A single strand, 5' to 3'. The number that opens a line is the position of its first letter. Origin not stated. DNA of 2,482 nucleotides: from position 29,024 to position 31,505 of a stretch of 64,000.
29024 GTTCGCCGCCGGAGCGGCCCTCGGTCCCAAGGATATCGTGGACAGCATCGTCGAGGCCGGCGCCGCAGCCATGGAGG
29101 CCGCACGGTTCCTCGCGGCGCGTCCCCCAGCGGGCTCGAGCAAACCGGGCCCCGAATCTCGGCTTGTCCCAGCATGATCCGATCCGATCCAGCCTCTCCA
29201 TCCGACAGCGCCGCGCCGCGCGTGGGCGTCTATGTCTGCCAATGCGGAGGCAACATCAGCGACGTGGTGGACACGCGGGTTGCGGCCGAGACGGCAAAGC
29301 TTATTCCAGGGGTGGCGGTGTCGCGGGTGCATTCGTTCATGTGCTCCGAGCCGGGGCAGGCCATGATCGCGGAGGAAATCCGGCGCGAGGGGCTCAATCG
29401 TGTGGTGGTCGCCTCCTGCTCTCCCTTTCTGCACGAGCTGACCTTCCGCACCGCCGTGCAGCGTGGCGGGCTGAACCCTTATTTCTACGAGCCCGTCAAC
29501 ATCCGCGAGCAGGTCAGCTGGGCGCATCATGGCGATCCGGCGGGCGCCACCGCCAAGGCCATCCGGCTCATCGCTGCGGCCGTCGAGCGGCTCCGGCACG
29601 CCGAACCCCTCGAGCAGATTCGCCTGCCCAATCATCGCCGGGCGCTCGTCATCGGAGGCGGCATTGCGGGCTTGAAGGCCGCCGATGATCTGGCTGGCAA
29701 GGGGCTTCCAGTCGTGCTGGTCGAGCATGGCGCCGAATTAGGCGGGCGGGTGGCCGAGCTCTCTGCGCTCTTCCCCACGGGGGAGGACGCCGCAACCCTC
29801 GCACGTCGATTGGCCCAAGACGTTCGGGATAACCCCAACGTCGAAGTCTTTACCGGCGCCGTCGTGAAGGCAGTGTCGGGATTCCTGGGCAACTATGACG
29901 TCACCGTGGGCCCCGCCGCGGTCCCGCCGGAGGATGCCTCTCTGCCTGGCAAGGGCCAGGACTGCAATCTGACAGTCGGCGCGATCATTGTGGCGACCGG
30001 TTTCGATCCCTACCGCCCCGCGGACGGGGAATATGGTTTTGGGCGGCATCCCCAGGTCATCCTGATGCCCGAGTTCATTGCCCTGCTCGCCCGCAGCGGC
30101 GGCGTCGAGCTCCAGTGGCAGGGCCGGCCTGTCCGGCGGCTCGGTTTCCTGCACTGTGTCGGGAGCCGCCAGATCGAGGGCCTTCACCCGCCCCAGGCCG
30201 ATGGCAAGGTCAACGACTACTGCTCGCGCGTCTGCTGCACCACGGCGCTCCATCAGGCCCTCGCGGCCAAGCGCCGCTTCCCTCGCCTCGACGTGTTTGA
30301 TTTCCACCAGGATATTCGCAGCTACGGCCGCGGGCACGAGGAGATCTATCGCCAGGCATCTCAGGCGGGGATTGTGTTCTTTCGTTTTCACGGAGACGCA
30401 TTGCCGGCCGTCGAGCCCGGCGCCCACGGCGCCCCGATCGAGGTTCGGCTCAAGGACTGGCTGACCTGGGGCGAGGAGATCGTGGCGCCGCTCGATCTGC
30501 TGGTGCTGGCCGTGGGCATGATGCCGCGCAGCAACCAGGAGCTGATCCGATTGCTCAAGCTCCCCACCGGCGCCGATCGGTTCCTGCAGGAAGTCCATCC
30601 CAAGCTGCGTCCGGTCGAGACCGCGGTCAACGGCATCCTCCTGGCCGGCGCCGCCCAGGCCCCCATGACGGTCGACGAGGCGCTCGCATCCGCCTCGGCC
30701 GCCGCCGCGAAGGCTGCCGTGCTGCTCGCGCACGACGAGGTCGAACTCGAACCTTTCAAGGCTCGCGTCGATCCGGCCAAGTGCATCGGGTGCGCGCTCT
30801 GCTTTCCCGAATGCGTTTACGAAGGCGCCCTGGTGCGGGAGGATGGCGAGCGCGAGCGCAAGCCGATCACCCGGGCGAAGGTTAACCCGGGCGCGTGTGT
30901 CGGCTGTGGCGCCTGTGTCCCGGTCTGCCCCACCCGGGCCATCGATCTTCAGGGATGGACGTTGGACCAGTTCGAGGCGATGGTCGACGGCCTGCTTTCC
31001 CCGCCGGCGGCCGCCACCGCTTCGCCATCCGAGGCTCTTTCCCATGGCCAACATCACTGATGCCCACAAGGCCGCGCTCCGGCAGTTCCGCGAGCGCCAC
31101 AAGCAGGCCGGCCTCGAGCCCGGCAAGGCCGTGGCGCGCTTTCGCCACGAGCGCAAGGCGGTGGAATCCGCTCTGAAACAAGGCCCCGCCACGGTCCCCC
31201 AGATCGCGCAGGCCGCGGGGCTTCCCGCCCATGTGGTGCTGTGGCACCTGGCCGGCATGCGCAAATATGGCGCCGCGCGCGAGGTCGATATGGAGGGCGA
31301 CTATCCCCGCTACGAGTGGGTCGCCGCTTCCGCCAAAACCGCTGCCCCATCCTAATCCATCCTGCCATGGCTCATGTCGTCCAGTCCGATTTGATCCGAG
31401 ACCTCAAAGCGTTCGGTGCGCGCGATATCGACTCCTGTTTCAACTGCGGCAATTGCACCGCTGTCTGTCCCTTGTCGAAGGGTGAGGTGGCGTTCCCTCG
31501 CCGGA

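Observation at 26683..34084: sigma54-driven Trx-TusA-MvhD-HdrA-HdrA'-wHTH-QmoC-DsrE-DsrE operon without HdrB, Apr/Dsr or hydrogenase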

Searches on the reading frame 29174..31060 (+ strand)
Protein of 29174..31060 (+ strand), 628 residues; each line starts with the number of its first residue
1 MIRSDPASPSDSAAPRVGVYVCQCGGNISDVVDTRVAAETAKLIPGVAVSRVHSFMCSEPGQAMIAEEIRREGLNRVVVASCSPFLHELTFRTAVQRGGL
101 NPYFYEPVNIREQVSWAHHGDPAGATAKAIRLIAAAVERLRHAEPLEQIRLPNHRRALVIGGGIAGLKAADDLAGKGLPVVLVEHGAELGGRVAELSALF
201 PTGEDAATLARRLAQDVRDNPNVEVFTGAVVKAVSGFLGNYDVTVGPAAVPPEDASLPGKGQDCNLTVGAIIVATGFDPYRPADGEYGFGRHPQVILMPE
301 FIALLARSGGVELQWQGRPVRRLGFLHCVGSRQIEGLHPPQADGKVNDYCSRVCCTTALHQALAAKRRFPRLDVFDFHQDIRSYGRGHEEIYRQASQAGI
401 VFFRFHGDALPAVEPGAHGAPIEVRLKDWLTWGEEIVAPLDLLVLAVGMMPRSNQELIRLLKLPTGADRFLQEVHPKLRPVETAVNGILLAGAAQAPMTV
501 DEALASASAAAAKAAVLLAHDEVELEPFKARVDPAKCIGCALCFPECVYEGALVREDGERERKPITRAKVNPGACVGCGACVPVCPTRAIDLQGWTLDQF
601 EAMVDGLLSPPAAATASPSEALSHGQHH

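Call 3: search_protein_families(library=pfam, proteins=[window:29174-31060:+], max_evalue=0.01)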
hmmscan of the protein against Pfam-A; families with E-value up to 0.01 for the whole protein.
window:29174-31060:+ (628 aa): 20 families
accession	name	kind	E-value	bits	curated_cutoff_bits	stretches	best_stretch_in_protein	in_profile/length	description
PF00037.32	Fer4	-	7.7e-11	41.8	21.1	1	569-590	2-23/24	4Fe-4S binding domain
PF07992.20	Pyr_redox_2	-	3.7e-10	40.2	26.1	1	157-286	3-119/291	Pyridine nucleotide-disulphide oxidoreductase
PF12838.12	Fer4_7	-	2.6e-08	34.6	27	1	536-589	1-52/52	4Fe-4S dicluster domain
PF12837.12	Fer4_6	-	4.2e-08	33.2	25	2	568-590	2-24/24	4Fe-4S binding domain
PF14697.11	Fer4_21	-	6.4e-08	33.1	35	1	530-591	1-58/59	4Fe-4S dicluster domain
PF13237.11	Fer4_10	-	2.6e-07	30.9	25.5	1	531-586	3-53/53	4Fe-4S dicluster domain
PF13450.12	NAD_binding_8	-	5.5e-07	30.2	21.9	1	159-203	1-42/68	NAD(P)-binding Rossmann-like domain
PF12797.12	Fer4_2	-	6.9e-07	29.3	24.5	1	569-587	4-22/22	4Fe-4S binding domain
PF13187.11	Fer4_9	-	1.9e-06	28.2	27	1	536-590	1-52/52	4Fe-4S dicluster domain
PF25160.1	LdpA_Fe-S-bd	-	2.2e-06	27.8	27.6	1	565-594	18-47/49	LdpA Fe-S cluster-binding domain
PF12831.13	FAD_oxidored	-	4.5e-05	23.4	27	1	158-219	3-66/416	FAD dependent oxidoreductase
PF00890.30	FAD_binding_2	-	7.5e-05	22.5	20.4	1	157-192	2-37/414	FAD binding domain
PF13484.11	Fer4_16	-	0.0001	23.4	30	1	575-593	2-20/66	4Fe-4S double cluster binding domain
PF01593.30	Amino_oxidase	-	0.00012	22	19.8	1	164-194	1-31/443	Flavin containing amine oxidoreductase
PF12800.12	Fer4_4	-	0.00048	20.7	24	0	573-587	2-16/17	4Fe-4S binding domain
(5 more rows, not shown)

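Call 7: search_protein_families(library=ncbifam, proteins=[window:29174-31060:+], max_evalue=0.001)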
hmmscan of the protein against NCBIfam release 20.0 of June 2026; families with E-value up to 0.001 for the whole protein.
window:29174-31060:+ (628 aa): 60 families (the best 25 are shown)
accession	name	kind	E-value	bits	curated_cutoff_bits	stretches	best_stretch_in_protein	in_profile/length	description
NF040770.1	hetero_SS_HdrA2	exception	9.2e-146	487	1100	2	260-607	310-640/777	CoB-CoM heterodisulfide reductase HdrA2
NF041778.1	hetero_SS_HdrA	equivalog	7.9e-100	334.8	1400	2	13-245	4-237/771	ferredoxin:CoB-CoM heterodisulfide reductase subunit HdrA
NF041891.1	hdrA_Methbact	equivalog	2.7e-96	323.5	1300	2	262-609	309-637/762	ferredoxin:CoB-CoM heterodisulfide reductase subunit HdrA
TIGR01372.1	soxA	subfamily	4.9e-10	37.9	1164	1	141-231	155-244/996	sarcosine oxidase subunit alpha family protein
TIGR03997.1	mycofact_OYE_2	equivalog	7.6e-10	37.8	793.15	1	146-262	373-485/645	mycofactocin system FadH/OYE family oxidoreductase 2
TIGR01971.1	NuoI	subfamily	1.2e-09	37.8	113.05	1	535-592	42-100/121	NADH-quinone oxidoreductase, chain I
NF045874.1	Vhu_polyferre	exception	5.4e-09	35.3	600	1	496-592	122-215/381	F420-non-reducing hydrogenase associated-polyferredoxin VhuB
NF009410.0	PRK12771.1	subfamily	1.4e-08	33.8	516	2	151-192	135-176/566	NAD(P)-binding protein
TIGR02512.1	FeFe_hydrog_A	subfamily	6.9e-08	31.7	405.95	1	531-598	3-75/375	[FeFe] hydrogenase, group A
NF004542.0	PRK05888.2-3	equivalog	9.3e-08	31.8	248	1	535-590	83-139/203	NADH-quinone oxidoreductase subunit NuoI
NF004544.0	PRK05888.2-6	equivalog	3.3e-07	30.1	457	1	535-591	80-137/220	NADH-quinone oxidoreductase subunit NuoI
NF006183.0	PRK08318.1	equivalog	3.6e-07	29.3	335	1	528-593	335-398/422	NAD-dependent dihydropyrimidine dehydrogenase subunit PreA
NF004537.0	PRK05888.1-3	equivalog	5.3e-07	29.4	163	1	536-592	69-132/204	NADH-quinone oxidoreductase subunit NuoI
NF006076.0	PRK08222.1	equivalog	7e-07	29.2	270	1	529-593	32-93/181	hydrogenase 4 subunit H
NF009053.0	PRK12387.1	subfamily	7.5e-07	29.1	204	1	531-593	34-93/180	formate hydrogenlyase complex iron-sulfur subunit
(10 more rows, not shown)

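Call 30: search_solved_structures(query=window:29174-31060:+, max_evalue=0.00001)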
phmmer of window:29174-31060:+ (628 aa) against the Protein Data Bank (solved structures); distinct sequences matched with E-value up to 0.00001: 10.
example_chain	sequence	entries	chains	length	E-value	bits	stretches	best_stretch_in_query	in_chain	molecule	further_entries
8rvu_a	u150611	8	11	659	2.3e-120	406.4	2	262-613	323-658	H(2):CoB-CoM heterodisulfide,ferredoxin reductase subunit A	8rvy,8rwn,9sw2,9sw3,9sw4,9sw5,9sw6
8rvv_A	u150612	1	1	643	1.5e-118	400.4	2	262-608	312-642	H(2):CoB-CoM heterodisulfide,ferredoxin reductase subunit A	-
5odc_A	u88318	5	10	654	3.1e-117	396.1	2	14-245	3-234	Heterodisulfide reductase, subunit A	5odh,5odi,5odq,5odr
9sfi_A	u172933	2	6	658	1.2e-111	377.6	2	14-245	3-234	CoB--CoM heterodisulfide reductase iron-sulfur subunit A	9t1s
7bkb_A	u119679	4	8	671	2e-97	330.7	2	11-248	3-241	CoB--CoM heterodisulfide reductase iron-sulfur subunit A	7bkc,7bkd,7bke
6tjr_A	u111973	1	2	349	2.9e-26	95.6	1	157-515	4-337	Fumarate reductase/succinate dehydrogenase flavoprotein domain protein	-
9sfi_O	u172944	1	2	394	4.1e-07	32.3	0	530-596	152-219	Ferredoxin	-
5t5i_F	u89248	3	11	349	5.4e-06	28.6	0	529-596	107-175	Tungsten formylmethanofuran dehydrogenase subunit fwdF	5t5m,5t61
3k30_A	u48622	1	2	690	5.5e-06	28.6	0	147-227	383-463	Histamine dehydrogenase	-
9sw6_H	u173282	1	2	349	9e-06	27.9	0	530-593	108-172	Tungsten formylmethanofuran dehydrogenase, subunit F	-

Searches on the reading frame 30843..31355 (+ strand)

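Call 3: search_protein_families(library=pfam, proteins=[window:30843-31355:+], max_evalue=0.01)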
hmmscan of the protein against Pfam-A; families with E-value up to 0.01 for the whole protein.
window:30843-31355:+ (170 aa): 1 family
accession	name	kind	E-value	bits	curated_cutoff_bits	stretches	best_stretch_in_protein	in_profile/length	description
PF12840.13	HTH_20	-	0.00063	20.1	27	1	104-146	6-49/51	Helix-turn-helix domain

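Call 7: search_protein_families(library=ncbifam, proteins=[window:30843-31355:+], max_evalue=0.001)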
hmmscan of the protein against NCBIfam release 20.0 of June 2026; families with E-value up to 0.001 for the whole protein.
window:30843-31355:+ (170 aa): 0 families

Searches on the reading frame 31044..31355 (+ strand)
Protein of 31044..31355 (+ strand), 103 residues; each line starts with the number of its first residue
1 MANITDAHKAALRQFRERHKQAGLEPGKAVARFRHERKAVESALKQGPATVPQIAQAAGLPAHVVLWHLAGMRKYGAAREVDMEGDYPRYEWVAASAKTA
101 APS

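Call 32: search_solved_structures(query=window:31044-31355:+, max_evalue=1)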
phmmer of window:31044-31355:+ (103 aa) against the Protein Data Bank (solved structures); distinct sequences matched with E-value up to 1: 1.
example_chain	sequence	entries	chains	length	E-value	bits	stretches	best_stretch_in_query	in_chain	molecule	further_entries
3rrw_A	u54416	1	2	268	0.73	13.3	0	19-80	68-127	Thylakoid lumenal 29 kDa protein, chloroplastic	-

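Call 51: find_homologous_proteins(query=window:31044-31355:+, max_evalue=0.001)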
Query window:31044-31355:+ (103 aa): 18 proteins with E <= 0.001 among 23 candidates.
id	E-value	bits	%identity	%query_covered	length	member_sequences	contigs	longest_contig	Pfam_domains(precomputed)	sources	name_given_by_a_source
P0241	1.3e-60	219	100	100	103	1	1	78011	-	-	-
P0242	2.8e-43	164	76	100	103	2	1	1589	-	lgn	-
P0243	4.4e-42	160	72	100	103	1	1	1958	-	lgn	-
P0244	9.2e-40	153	75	93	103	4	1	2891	-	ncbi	-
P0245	1.8e-39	152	72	93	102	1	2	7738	-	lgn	-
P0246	7.1e-39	150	76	93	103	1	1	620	-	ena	-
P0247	2.4e-37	145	67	98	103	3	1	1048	-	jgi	jgi:aryl-alcohol dehydrogenase-like predicted oxidoreductase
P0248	3.6e-37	144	70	93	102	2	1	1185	-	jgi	jgi:hypothetical protein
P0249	3.8e-37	144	69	98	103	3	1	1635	-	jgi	-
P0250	2.5e-36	141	66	98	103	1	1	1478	-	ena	-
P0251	6.1e-36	140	71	87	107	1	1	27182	-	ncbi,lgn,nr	ncbi:MAG: hypothetical protein JXQ71_16990 [Verrucomicrobia bacterium]|nr:hypothetical protein [Verr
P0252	8.9e-36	140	68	100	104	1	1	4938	-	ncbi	-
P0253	1.2e-35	139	64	100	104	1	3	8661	-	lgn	-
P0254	1.1e-33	133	63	96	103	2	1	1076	PF12840.14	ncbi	ncbi:MAG: winged helix-turn-helix domain-containing protein [Verrucomicrobiia bacterium]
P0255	1.6e-31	126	61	96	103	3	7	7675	PF12840.14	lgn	-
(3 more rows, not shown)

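Call 59: predict_structure(alignment_id=A2)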
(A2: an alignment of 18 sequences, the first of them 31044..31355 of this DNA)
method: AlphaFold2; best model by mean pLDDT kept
length: 103 residues; sequences in the alignment: 18
mean_pLDDT: 82.5   pTM: 0.63
mean pLDDT of the five models: 82.5, 81.8, 81.4, 81.0, 79.5
residues with pLDDT >= 90: 61; 70-90: 20; 50-70: 13; < 50: 9
segments of 3 or more residues with pLDDT < 50: 96-103
pLDDT, mean of each block of 10 residues (from residue 1): 69 73 68 94 94 96 95 93 92 63 39
secondary structure, 60 per line:
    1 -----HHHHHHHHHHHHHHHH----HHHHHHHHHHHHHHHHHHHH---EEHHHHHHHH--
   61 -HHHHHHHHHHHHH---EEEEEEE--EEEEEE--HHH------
elements in order: H6-21 H26-45 H51-58 H62-74 E78-84 E87-92

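Call 61: search_protein_representatives(alignment_id=A2)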
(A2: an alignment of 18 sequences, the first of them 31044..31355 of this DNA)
Query: 18 sequences, 103 profile positions. Proteins with E-value up to 0.001 (for the whole library): 355; up to 1e-10: 183; up to 1e-30: 2. The best 150 are listed.
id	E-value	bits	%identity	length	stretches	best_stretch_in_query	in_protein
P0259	2.4e-45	168.9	-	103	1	1-100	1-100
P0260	1.0e-30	121.9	-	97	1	3-96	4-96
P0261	3.7e-30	120.1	-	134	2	42-98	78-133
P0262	4.2e-24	100.7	-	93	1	6-94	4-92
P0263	9.5e-24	99.5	-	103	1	5-100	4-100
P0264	2.4e-23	98.3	-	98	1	3-94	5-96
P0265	1.1e-22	96.1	-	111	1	6-93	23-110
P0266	1.3e-21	92.6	-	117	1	3-94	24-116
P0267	1.8e-21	92.2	-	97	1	8-96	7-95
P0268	2.2e-21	91.9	-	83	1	23-98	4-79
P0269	2.5e-21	91.8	-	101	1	6-97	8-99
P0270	2.7e-21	91.6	-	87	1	13-97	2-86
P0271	4.7e-21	90.9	-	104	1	8-96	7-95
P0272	6.5e-21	90.4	-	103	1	3-98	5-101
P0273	6.9e-21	90.3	-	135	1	10-97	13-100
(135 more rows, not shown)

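Call 62: fold_search(model_id=the predicted structure, library=pdb)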
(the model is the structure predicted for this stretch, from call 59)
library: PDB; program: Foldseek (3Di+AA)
matches with E <= 10: 1890; with E <= 0.001: 2
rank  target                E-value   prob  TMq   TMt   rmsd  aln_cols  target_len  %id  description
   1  7kfs                  8.0e-04  1.00  0.54  0.41  10.1       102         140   22  Crystal structure of the MarR family transcriptional regulator from Variovorax paradoxus bound to Benzoic Acid (released 2021-11-10)
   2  4yif_C                8.6e-04  1.00  0.52  0.40   7.2        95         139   14  Crystal structure of Rv0880 (released 2015-06-10)
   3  4a6d                  1.0e-03  1.00  0.53  0.18   6.2       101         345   19  Crystal structure of human N-acetylserotonin methyltransferase (ASMT) in complex with SAM (released 2012-11-07)
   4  4kmf_A                1.1e-03  1.00  0.53  0.85   1.4        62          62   18  Crystal structure of Zalpha domain from Carassius auratus PKZ in complex with Z-DNA (released 2013-07-03)
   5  7kfq                  1.1e-03  1.00  0.54  0.40  10.9       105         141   21  Crystal structure of the MarR family transcriptional regulator from Variovorax paradoxus bound to 1H-Indole-3-Carboxylic (released 2021-11-10)
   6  3cuo_D                1.1e-03  1.00  0.45  0.49   8.1        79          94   19  Crystal structure of the predicted DNA-binding transcriptional regulator from E. coli (released 2008-06-17)
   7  7krh                  1.2e-03  1.00  0.54  0.41  10.1       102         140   22  Crystal structure of the MarR family transcriptional regulator from Variovorax paradoxus with S28A and R46A mutations (released 2021-12-01)
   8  2kko_MODEL_1_A        1.3e-03  1.00  0.50  0.48   8.6        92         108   25  Solution NMR structure of the homodimeric winged helix-turn-helix DNA-binding domain (fragment 1-100) Mb0332 f (released 2009-08-11)
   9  7kjl                  1.9e-03  1.00  0.54  0.41   8.2        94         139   20  Crystal structure of the MarR family transcriptional regulator from Variovorax paradoxus bound to Salicylic acid (released 2021-12-01)
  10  7ux6_B                2.0e-03  1.00  0.48  0.17   7.6       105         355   18  Crystal structure of MfnG, an L- and D-tyrosine O-methyltransferase from the marformycin biosynthesis pathway of Strep (released 2022-10-12)
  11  4omz_B                2.3e-03  1.00  0.55  0.57   8.0        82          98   20  Crystal Structure of NolR from Sinorhizobium fredii (released 2014-04-16)
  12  4yif_B                2.3e-03  1.00  0.51  0.39   7.6        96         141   11  Crystal structure of Rv0880 (released 2015-06-10)
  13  7ux8_B                2.3e-03  1.00  0.48  0.16   8.0       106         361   18  Crystal structure of MfnG, an L- and D-tyrosine O-methyltransferase from the marformycin biosynthesis pathway of Strep (released 2022-09-28)
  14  2fbh                  2.5e-03  1.00  0.53  0.41   9.1        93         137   17  The crystal structure of transcriptional regulator PA3341 (released 2005-12-20)
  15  4rs8_B                3.0e-03  1.00  0.51  0.62   2.7        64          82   16  Apo structure of novel pNOB8 plasmid centromere binding protein (released 2015-09-16)
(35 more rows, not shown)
